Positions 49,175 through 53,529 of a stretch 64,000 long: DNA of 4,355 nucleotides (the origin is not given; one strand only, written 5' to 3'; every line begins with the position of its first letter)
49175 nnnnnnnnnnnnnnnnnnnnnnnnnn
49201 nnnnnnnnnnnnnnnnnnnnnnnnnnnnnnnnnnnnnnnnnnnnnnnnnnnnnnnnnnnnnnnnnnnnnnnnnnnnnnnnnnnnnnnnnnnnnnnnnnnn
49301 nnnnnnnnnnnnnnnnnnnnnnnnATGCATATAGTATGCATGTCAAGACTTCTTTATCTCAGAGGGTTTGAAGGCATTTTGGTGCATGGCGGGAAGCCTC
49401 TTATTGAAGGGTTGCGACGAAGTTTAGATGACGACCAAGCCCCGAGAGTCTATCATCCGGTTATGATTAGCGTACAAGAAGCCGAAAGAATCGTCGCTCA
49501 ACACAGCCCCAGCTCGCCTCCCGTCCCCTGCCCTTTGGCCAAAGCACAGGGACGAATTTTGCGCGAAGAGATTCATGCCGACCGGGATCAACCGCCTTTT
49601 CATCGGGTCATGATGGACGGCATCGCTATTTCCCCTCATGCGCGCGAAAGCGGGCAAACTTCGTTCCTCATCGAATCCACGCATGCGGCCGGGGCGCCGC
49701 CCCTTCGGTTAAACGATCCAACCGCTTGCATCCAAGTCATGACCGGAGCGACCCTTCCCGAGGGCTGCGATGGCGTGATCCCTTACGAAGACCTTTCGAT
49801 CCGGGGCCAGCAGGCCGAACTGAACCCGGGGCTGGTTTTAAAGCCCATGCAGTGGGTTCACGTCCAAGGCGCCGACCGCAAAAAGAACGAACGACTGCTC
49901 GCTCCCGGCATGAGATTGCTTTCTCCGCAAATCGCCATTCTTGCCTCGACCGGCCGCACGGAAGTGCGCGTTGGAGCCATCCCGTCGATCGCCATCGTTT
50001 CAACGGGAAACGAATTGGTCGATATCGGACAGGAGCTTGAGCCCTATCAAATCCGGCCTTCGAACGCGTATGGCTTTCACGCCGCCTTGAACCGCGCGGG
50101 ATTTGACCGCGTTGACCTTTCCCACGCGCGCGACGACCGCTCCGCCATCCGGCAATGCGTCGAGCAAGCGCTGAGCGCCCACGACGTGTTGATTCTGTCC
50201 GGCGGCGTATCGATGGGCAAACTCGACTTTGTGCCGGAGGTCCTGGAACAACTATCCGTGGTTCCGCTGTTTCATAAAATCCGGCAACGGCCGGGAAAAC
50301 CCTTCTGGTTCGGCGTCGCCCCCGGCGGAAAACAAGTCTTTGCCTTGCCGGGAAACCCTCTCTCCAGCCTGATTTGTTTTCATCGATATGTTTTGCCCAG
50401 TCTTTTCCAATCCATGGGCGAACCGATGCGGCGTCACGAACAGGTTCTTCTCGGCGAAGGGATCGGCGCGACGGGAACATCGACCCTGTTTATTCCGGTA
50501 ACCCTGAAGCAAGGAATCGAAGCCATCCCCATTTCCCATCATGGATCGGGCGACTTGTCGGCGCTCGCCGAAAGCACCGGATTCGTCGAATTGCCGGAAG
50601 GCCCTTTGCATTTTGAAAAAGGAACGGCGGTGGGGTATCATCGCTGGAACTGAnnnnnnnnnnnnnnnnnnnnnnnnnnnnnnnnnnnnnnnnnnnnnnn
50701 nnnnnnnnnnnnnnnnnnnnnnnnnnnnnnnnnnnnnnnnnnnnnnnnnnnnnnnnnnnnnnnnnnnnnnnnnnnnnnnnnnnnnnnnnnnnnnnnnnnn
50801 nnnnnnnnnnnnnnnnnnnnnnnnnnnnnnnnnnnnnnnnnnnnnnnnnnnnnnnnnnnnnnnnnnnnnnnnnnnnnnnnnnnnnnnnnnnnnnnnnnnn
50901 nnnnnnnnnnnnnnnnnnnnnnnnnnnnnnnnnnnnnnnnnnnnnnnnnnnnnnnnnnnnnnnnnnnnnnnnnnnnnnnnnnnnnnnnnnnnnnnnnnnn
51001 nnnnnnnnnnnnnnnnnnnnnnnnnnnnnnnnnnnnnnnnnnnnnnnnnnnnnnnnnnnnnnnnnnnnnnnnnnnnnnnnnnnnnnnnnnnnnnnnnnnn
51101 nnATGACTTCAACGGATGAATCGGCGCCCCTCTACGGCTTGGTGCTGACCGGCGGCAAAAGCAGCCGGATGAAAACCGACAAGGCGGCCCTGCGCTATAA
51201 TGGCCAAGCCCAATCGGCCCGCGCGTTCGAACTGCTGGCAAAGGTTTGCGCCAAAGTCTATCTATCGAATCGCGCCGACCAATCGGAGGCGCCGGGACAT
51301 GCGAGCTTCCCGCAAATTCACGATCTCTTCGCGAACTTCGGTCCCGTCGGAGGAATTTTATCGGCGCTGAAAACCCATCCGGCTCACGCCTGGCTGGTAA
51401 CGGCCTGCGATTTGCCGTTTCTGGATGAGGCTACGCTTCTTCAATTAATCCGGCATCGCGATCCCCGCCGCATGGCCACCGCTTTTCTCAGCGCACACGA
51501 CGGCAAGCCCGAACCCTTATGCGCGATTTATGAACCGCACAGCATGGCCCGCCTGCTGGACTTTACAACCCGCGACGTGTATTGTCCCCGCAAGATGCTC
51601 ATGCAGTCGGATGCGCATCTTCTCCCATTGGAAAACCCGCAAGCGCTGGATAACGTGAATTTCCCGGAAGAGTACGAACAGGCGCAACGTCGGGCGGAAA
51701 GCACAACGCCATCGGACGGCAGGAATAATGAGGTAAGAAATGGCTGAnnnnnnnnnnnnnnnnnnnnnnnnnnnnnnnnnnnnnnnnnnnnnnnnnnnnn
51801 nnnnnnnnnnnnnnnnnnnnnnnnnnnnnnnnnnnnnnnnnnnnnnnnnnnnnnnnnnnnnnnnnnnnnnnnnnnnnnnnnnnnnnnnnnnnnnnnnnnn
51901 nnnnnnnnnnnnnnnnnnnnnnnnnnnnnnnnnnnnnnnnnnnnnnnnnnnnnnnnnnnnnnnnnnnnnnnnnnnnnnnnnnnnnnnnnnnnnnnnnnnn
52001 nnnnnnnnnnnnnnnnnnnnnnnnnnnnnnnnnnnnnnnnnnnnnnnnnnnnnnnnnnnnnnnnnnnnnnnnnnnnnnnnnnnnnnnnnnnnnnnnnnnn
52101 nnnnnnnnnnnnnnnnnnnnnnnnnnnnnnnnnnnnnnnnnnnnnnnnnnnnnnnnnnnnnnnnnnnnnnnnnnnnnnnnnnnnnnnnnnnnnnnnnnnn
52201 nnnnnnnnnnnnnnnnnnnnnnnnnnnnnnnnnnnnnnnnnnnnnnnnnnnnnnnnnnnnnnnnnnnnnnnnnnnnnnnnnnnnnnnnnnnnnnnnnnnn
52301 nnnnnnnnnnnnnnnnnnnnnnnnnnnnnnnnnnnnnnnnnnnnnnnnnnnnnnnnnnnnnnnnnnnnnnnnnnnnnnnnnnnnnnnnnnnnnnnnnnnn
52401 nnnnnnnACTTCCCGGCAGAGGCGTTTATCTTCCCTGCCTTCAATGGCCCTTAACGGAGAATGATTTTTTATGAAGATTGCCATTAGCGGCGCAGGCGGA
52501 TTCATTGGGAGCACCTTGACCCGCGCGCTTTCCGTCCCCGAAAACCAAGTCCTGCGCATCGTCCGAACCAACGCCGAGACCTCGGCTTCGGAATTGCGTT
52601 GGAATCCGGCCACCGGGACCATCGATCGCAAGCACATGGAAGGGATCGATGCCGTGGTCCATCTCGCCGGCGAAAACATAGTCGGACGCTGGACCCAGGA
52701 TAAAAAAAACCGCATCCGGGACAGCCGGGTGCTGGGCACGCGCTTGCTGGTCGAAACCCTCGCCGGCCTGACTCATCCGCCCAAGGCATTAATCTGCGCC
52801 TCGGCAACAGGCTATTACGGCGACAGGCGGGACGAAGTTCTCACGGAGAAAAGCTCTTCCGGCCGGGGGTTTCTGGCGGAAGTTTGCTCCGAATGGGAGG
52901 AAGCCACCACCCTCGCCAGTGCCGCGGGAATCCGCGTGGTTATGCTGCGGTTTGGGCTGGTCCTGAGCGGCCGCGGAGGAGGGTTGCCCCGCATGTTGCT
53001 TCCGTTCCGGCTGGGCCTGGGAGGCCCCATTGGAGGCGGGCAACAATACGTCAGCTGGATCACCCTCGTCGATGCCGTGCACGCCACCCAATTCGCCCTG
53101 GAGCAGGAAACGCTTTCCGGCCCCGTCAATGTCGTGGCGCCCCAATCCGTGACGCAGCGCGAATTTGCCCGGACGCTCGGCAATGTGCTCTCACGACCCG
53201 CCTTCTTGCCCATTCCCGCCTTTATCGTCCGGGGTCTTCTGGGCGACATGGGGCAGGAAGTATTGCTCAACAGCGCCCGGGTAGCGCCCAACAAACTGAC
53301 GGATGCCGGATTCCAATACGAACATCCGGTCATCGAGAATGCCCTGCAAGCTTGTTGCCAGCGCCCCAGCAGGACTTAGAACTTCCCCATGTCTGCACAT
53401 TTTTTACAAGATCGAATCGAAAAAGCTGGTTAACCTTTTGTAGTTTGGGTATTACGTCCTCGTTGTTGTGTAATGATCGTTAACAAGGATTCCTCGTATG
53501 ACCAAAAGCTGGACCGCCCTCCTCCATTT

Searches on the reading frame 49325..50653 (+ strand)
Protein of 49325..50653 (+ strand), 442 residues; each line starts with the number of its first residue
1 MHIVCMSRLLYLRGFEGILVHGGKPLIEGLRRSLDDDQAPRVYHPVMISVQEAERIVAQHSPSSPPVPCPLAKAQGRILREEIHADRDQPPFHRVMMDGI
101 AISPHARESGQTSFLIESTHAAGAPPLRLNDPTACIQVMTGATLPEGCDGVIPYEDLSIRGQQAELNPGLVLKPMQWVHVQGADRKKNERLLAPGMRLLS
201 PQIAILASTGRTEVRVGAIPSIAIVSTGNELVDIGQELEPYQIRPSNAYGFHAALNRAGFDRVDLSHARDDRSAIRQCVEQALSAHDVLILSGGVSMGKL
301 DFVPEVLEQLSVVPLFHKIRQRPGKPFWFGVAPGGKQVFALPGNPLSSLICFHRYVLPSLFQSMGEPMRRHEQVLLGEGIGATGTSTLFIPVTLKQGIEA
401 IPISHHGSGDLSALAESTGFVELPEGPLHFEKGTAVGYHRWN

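Call 21: search_protein_families(library=pfam, proteins=[window:49325-50653:+], max_evalue=0.001)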
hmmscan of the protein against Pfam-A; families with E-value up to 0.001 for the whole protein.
window:49325-50653:+ (442 aa): 3 families
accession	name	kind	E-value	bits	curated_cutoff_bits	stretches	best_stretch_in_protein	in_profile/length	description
PF03453.22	MoeA_N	-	6.4e-33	114.1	30.8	1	48-210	1-160/160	MoeA N-terminal region (domain I and II)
PF00994.29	MoCF_biosynth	-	6e-27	94.6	26.6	1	223-360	1-142/144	Probable molybdopterin binding domain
PF03454.20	MoeA_C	-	6e-10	39.6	22.1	1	381-438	9-69/72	MoeA C-terminal region (domain IV)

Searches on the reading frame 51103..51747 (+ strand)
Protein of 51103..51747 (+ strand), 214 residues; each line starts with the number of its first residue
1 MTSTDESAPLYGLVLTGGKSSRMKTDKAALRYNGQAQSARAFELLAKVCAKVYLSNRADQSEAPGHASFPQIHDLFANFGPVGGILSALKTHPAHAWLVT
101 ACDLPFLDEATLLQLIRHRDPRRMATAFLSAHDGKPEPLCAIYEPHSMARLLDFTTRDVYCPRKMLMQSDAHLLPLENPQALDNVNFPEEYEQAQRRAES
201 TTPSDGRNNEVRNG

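Call 21: search_protein_families(library=pfam, proteins=[window:51103-51747:+], max_evalue=0.001)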
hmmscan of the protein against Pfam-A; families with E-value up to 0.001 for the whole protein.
window:51103-51747:+ (214 aa): 1 family
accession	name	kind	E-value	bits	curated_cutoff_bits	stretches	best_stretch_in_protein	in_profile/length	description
PF12804.13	NTP_transf_3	-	2.4e-29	103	27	1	12-153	1-143/160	MobA-like NTP transferase domain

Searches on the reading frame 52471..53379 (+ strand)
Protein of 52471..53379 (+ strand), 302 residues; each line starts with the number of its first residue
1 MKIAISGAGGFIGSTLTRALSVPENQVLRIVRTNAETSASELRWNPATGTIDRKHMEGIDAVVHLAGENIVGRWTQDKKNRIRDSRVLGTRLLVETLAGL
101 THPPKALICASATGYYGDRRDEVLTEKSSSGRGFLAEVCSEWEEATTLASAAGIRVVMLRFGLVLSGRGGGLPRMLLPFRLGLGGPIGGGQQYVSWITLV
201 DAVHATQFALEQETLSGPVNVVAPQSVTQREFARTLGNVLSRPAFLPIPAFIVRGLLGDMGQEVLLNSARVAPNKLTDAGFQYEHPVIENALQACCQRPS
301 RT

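Call 21: search_protein_families(library=pfam, proteins=[window:52471-53379:+], max_evalue=0.001)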
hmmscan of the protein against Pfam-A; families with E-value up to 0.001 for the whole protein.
window:52471-53379:+ (302 aa): 3 families
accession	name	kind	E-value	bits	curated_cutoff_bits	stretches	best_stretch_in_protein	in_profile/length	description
PF08338.16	DUF1731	-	2.6e-15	56.3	27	1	248-294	1-46/47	Domain of unknown function (DUF1731)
PF01370.27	Epimerase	-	2.1e-13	50.7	20.9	1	3-212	1-227/240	NAD dependent epimerase/dehydratase family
PF16363.11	GDP_Man_Dehyd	-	7.8e-07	29.3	27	1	5-128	2-145/332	GDP-mannose 4,6 dehydratase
